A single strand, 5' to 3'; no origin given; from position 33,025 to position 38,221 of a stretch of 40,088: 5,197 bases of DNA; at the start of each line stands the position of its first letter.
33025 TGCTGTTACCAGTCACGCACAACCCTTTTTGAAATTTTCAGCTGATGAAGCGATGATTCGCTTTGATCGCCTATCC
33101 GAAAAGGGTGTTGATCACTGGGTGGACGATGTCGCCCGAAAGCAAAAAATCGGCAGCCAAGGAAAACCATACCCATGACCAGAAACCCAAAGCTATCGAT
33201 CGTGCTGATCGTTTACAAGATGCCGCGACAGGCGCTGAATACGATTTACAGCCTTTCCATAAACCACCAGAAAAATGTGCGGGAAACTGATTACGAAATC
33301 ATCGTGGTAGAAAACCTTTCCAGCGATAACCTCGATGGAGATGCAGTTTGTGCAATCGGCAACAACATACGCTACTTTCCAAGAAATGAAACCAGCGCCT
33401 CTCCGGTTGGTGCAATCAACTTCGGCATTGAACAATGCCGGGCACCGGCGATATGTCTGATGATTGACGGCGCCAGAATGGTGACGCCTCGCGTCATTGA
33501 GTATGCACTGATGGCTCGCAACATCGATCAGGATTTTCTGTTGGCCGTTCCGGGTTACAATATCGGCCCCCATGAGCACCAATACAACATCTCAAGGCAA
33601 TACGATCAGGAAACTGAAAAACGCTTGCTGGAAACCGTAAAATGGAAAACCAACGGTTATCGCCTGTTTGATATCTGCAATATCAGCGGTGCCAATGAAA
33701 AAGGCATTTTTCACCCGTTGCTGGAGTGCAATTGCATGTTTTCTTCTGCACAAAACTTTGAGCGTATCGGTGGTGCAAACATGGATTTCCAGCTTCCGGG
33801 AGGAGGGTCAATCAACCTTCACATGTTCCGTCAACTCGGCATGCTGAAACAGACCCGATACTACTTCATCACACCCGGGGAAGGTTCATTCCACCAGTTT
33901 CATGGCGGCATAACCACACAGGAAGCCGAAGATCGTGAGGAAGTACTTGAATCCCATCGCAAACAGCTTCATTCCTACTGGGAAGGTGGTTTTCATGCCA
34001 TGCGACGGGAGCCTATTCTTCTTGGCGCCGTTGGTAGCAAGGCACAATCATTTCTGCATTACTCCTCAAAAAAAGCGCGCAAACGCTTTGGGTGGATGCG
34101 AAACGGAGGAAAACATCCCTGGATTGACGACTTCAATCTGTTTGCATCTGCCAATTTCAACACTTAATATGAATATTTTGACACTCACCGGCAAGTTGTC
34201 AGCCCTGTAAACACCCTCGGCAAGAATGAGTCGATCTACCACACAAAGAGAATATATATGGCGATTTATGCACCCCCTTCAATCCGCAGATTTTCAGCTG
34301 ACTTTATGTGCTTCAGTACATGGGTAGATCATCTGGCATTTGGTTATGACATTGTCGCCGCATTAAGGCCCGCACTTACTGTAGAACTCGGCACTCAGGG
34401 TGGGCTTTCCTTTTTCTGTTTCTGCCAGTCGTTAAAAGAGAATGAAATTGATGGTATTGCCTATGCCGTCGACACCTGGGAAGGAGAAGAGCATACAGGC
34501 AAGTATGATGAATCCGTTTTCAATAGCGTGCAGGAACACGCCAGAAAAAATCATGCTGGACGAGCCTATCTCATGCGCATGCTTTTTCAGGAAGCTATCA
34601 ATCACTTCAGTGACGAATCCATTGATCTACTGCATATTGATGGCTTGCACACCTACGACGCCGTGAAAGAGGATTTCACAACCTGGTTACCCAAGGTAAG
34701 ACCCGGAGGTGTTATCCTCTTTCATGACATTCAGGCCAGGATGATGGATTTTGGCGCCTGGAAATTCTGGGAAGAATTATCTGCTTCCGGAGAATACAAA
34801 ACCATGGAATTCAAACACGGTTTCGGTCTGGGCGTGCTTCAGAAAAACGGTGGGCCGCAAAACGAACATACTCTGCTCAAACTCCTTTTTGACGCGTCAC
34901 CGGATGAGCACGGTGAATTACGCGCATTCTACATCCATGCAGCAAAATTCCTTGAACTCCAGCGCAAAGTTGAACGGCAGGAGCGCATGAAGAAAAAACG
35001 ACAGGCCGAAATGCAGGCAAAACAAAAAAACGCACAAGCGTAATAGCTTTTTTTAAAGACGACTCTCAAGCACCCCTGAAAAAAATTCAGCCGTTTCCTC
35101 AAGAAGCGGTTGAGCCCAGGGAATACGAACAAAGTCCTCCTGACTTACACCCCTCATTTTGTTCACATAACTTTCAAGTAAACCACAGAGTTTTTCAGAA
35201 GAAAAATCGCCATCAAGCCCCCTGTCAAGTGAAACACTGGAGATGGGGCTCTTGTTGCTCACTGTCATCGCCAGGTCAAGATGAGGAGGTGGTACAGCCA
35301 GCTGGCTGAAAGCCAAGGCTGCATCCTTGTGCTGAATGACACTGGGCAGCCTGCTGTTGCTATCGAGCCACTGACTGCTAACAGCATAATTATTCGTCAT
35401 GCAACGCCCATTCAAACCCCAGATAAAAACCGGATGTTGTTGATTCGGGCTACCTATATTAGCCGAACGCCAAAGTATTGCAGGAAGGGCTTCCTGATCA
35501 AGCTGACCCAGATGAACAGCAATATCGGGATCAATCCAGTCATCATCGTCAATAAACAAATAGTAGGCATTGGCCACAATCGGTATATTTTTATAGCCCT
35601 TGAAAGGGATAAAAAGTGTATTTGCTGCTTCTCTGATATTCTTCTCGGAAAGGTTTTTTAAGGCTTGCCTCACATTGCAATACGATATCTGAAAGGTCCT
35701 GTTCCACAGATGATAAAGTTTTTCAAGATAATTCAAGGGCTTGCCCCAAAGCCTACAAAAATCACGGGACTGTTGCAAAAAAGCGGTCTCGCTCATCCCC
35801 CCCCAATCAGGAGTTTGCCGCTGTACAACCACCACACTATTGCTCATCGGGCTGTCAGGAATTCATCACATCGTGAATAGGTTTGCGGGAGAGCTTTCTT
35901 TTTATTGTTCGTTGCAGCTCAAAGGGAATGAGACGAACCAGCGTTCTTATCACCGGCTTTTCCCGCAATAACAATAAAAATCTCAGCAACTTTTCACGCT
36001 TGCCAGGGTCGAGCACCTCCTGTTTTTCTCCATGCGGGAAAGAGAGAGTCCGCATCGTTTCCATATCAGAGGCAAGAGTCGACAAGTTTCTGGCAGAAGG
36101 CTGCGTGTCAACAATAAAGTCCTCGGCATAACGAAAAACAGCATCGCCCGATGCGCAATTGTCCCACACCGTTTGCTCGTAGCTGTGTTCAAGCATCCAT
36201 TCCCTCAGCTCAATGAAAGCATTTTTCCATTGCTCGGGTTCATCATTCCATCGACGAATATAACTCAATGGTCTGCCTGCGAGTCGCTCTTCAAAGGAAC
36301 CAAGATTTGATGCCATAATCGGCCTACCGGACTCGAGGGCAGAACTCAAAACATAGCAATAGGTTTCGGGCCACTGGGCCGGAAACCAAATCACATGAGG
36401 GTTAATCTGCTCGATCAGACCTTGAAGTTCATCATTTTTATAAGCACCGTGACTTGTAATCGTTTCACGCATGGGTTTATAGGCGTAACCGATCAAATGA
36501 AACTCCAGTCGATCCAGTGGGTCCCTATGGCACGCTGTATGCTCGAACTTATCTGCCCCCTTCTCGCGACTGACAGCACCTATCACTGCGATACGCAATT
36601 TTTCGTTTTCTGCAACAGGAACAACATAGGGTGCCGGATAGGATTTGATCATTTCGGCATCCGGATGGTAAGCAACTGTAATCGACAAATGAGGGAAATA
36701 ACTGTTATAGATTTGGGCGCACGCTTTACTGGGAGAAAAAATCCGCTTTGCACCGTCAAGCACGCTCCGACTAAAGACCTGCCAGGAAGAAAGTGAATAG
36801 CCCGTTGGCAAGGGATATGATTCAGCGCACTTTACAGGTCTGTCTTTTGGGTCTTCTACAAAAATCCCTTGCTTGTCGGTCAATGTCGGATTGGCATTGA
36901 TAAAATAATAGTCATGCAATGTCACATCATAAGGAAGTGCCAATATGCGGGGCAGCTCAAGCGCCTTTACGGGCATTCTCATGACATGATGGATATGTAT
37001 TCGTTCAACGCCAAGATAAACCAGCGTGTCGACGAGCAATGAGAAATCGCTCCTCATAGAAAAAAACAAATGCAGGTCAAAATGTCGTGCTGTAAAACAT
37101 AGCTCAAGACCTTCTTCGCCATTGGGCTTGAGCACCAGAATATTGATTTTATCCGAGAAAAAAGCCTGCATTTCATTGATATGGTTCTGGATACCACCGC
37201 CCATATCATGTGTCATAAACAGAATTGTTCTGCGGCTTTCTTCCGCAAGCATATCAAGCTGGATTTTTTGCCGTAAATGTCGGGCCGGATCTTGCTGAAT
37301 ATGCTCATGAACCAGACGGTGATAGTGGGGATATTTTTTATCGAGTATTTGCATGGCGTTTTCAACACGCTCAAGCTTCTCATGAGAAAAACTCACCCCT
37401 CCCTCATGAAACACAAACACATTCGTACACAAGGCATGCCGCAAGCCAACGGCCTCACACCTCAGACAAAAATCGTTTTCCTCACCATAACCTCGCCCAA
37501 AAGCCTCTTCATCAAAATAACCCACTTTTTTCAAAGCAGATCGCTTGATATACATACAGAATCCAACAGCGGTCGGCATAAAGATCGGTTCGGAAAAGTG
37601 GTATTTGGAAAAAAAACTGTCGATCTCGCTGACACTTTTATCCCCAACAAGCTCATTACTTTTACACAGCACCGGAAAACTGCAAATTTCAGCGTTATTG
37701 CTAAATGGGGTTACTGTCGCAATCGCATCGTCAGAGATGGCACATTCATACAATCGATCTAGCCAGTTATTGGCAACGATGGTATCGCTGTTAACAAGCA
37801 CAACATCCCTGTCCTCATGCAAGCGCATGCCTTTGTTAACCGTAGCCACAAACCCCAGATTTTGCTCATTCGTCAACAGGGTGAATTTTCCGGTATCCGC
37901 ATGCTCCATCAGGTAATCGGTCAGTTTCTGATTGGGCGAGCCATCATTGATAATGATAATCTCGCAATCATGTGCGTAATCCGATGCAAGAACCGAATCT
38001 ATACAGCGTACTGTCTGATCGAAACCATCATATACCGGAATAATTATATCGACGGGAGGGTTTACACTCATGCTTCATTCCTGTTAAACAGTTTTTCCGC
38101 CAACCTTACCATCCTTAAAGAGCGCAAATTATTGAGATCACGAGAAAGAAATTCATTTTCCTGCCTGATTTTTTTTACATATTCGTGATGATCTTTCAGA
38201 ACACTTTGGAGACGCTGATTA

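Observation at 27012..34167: Five tandem, diverged paralogs of a GT-A-like protein lacking the canonical GT2 acidic motifs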

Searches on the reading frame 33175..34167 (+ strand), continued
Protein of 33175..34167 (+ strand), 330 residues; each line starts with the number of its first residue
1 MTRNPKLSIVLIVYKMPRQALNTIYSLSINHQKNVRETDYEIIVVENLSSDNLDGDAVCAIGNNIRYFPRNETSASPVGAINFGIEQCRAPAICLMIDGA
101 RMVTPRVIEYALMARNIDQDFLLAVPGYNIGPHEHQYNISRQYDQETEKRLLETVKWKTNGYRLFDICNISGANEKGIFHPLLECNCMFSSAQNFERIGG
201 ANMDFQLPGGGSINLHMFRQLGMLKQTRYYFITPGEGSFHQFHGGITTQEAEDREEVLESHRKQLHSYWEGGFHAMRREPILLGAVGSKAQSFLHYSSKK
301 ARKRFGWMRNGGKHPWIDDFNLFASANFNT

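Call 64: get_annotated_region(hit=H2, flank=8000)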
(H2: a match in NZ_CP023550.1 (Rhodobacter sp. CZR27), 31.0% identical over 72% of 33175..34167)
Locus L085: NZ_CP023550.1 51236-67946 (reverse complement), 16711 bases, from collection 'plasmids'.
description: Rhodobacter sp. CZR27 plasmid unnamed2, complete sequence
organism: Rhodobacter sp. CZR27 (NCBI taxid 2033869)
taxonomy: Bacteria; Pseudomonadota; Alphaproteobacteria; Rhodobacterales; Paracoccaceae; Rhodobacter; Rhodobacter sp. CZR27
host: -; source: cell culture,paddy soil; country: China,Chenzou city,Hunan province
typing (MOB-suite, as given by PLSDB): non-mobilizable; replicon rep_cluster_252
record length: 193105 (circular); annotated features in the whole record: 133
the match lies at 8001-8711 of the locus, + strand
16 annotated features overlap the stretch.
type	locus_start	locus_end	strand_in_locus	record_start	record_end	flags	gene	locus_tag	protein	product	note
CDS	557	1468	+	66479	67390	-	-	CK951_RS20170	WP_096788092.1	replication initiator protein A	-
CDS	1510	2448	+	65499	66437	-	-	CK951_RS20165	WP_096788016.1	glycosyltransferase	-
CDS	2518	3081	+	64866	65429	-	rfbC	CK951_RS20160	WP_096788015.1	dTDP-4-dehydrorhamnose 3,5-epimerase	GO:0019305 - dTDP-rhamnose biosynthetic process [Evidence IEA]; GO:0009243 - O antigen biosynthetic process [Evidence ...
CDS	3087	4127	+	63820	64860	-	rfbB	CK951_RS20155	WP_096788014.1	dTDP-glucose 4,6-dehydratase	GO:0019305 - dTDP-rhamnose biosynthetic process [Evidence IEA]; GO:0009243 - O antigen biosynthetic process [Evidence ...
CDS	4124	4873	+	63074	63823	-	-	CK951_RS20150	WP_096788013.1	class I SAM-dependent methyltransferase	-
CDS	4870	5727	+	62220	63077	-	rfbD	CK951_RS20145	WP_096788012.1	dTDP-4-dehydrorhamnose reductase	GO:0019305 - dTDP-rhamnose biosynthetic process [Evidence IEA]; GO:0009243 - O antigen biosynthetic process [Evidence ...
CDS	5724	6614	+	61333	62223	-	rfbA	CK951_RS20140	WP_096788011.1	glucose-1-phosphate thymidylyltransferase RfbA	GO:0019305 - dTDP-rhamnose biosynthetic process [Evidence IEA]; GO:0009243 - O antigen biosynthetic process [Evidence ...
CDS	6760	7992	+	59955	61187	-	-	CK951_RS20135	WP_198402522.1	methyltransferase domain-containing protein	-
CDS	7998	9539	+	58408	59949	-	-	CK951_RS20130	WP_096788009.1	CmcI family methyltransferase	GO:0008610 - lipid biosynthetic process [Evidence IEA]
CDS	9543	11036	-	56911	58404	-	-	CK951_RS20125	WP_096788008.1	phosphomannomutase/phosphoglucomutase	-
CDS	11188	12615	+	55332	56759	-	-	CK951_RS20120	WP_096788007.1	mannose-1-phosphate guanylyltransferase/mannose-6-phosphate isomerase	GO:0009103 - lipopolysaccharide biosynthetic process [Evidence IEA]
CDS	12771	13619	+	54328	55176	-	kdsA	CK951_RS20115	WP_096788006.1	3-deoxy-8-phosphooctulonate synthase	GO:0009058 - biosynthetic process [Evidence IEA]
CDS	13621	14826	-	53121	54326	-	-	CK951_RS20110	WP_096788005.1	calcium-binding protein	-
CDS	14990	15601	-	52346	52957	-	-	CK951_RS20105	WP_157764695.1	VPLPA-CTERM sorting domain-containing protein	-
CDS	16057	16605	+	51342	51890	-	-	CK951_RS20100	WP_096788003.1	VPLPA-CTERM sorting domain-containing protein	-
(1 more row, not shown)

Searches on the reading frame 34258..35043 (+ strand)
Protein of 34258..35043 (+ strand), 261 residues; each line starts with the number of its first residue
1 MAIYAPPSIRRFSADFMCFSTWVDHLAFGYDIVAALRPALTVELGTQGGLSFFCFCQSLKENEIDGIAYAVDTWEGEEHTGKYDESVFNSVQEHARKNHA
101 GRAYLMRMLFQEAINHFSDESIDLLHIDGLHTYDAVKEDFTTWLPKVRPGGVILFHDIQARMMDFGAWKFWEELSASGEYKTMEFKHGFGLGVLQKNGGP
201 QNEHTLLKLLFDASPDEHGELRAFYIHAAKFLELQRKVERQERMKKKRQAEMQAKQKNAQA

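Call 9: search_protein_families(library=pfam, proteins=[window:34258-35043:+], max_evalue=0.01)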
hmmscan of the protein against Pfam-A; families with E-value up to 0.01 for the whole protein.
window:34258-35043:+ (261 aa): 2 families
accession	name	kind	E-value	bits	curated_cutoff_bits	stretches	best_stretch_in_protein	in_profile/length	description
PF13578.12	Methyltransf_24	-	1e-27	97.5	26.3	1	42-158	1-105/105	Methyltransferase domain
PF05711.17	TylF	-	0.0017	18.1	23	1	105-161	177-232/264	Macrocin-O-methyltransferase (TylF)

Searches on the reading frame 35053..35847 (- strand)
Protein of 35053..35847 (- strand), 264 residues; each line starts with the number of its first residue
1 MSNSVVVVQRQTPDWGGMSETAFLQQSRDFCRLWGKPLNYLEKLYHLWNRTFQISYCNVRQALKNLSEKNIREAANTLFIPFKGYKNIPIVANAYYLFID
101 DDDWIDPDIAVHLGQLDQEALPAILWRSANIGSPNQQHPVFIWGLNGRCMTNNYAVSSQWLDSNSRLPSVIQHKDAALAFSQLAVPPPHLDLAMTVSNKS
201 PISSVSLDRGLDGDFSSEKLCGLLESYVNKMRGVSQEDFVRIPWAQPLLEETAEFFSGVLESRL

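Call 9: search_protein_families(library=pfam, proteins=[window:35053-35847:-], max_evalue=0.01)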
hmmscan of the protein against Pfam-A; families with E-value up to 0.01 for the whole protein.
window:35053-35847:- (264 aa): 0 families

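Call 54: search_solved_structures(query=window:35053-35847:-, max_evalue=1)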
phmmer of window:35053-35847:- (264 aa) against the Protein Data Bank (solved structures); distinct sequences matched with E-value up to 1: 1.
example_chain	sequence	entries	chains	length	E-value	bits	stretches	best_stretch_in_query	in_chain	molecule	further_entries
6ft5_A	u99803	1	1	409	0.69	12.4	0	99-120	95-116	alphaRep A3_A3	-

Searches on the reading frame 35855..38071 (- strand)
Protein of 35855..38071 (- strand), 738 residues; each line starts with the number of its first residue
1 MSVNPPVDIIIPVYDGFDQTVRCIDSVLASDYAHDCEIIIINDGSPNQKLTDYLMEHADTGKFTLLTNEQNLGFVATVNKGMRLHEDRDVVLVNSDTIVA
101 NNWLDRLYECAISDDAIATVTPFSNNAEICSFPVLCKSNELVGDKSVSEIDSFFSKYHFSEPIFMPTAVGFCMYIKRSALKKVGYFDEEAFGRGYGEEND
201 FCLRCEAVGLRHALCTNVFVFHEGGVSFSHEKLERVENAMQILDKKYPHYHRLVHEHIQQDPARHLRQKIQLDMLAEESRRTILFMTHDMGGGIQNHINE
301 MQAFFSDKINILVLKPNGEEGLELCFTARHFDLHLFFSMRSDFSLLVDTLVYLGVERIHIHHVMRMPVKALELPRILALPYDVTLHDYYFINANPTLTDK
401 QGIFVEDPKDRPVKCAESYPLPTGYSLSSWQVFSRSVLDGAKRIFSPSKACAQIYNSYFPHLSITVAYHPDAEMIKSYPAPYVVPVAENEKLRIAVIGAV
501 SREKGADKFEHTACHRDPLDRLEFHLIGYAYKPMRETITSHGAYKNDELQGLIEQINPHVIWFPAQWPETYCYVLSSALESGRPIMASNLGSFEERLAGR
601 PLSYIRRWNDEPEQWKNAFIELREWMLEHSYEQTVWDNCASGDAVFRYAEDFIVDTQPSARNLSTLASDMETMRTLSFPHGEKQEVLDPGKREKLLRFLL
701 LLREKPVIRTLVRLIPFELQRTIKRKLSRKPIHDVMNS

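Call 9: search_protein_families(library=pfam, proteins=[window:35855-38071:-], max_evalue=0.01)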
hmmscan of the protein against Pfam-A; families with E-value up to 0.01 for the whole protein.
window:35855-38071:- (738 aa): 4 families
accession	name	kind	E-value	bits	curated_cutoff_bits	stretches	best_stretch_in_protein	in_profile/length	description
PF00535.33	Glycos_transf_2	-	4.8e-17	62.8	23.3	1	9-183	2-167/168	Glycosyl transferase family 2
PF13641.12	Glyco_tranf_2_3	-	2.4e-09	38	27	1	5-224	1-213/230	Glycosyltransferase like family 2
PF13632.12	Glyco_trans_2_3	-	0.00092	19.5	27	1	91-225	3-125/198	Glycosyl transferase family group 2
PF10111.15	Glyco_tranf_2_2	-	0.0017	18.3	27.3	1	9-205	2-199/276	Glycosyltransferase like family 2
